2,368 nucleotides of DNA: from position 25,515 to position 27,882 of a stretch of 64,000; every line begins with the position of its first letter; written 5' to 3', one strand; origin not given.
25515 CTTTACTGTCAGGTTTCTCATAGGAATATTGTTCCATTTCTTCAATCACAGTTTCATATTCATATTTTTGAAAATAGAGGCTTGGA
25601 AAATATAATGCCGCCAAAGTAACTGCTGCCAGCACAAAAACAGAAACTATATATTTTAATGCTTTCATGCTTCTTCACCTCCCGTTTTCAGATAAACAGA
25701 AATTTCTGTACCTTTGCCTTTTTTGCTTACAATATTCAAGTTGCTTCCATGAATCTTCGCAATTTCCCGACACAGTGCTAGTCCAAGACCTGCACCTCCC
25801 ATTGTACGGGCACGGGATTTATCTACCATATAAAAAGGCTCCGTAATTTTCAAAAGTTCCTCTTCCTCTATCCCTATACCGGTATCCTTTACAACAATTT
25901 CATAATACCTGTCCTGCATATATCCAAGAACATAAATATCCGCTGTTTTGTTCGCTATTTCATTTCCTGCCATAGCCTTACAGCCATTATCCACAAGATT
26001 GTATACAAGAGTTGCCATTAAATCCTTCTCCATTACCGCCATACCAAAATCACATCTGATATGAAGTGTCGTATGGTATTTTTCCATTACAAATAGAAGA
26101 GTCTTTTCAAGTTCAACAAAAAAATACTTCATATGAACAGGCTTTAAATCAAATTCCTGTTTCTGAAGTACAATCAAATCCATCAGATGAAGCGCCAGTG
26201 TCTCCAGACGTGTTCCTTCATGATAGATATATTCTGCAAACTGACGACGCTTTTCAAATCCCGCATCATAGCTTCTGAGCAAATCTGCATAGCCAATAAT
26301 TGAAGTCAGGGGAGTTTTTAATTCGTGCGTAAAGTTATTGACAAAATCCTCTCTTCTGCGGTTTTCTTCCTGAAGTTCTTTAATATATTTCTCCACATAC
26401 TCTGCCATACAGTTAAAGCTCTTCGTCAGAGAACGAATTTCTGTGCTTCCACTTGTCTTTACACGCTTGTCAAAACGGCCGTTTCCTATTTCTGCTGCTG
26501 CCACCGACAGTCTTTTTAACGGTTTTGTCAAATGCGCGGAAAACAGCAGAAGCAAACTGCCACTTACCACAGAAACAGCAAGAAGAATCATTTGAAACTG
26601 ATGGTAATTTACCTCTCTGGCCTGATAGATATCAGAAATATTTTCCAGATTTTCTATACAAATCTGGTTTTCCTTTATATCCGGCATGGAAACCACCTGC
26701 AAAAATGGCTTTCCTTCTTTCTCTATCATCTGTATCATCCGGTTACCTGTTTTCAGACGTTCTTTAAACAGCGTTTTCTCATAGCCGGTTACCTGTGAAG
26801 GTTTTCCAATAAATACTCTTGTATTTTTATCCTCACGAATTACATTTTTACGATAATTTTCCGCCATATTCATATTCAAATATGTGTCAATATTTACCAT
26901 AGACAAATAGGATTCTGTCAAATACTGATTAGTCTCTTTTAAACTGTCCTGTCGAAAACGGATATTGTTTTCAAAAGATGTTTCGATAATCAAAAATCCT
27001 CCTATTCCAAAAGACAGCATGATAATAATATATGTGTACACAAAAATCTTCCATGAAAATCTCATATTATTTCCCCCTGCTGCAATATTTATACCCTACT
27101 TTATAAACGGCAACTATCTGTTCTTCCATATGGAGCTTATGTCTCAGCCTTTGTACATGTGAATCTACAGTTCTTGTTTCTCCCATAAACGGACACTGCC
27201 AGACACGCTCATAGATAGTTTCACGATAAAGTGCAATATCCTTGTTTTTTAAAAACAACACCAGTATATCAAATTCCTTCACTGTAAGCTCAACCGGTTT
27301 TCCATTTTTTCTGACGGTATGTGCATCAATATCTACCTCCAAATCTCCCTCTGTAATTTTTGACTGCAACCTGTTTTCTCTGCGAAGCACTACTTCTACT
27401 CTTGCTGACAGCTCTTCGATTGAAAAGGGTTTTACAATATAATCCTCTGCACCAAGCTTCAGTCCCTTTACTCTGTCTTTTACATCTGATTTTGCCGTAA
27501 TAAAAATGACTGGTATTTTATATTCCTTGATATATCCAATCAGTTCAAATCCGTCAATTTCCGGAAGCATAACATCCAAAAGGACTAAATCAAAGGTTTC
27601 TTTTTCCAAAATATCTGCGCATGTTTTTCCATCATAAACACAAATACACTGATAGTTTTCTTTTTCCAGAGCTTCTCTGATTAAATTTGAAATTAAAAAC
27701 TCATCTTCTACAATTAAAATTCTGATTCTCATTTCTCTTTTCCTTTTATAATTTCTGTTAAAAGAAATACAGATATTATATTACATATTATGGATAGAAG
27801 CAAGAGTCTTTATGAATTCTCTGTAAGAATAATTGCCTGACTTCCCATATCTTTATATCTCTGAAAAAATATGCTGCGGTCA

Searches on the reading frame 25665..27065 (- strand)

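Call 92: search_protein_families(library=pfam, proteins=[window:25665-27065:-], max_evalue=0.001)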
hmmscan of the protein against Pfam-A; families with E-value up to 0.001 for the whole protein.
window:25665-27065:- (466 aa): 4 families
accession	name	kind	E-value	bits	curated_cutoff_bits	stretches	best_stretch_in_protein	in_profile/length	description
PF02518.31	HATPase_c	-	1.8e-20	73.9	26.4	1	348-460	4-108/111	Histidine kinase-, DNA gyrase B-, and HSP90-like ATPase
PF00512.31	HisKA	-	5.5e-12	46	26.9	1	238-290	2-53/66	His Kinase A (phospho-acceptor) domain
PF00672.30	HAMP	-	4.5e-11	43.3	25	1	175-224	2-51/53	HAMP domain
PF13589.12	HATPase_c_3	-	5.7e-05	23.6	25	1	353-448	6-93/137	Histidine kinase-, DNA gyrase B-, and HSP90-like ATPase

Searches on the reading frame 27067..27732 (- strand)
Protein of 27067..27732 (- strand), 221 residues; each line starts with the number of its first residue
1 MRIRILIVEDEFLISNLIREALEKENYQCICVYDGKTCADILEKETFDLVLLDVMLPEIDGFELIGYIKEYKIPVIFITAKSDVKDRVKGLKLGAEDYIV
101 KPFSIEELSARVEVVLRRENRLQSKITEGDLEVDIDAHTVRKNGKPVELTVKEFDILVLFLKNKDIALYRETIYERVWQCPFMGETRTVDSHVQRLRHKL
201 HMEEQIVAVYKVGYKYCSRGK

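Call 92: search_protein_families(library=pfam, proteins=[window:27067-27732:-], max_evalue=0.001)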
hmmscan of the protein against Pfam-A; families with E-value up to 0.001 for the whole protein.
window:27067-27732:- (221 aa): 2 families
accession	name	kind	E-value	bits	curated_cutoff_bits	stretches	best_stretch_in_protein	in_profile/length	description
PF00072.30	Response_reg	-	3e-30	105.1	30.2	1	5-112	1-110/111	Response regulator receiver domain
PF00486.34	Trans_reg_C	-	5.4e-20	71.7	26.2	1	144-215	1-76/77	Transcriptional regulatory protein, C terminal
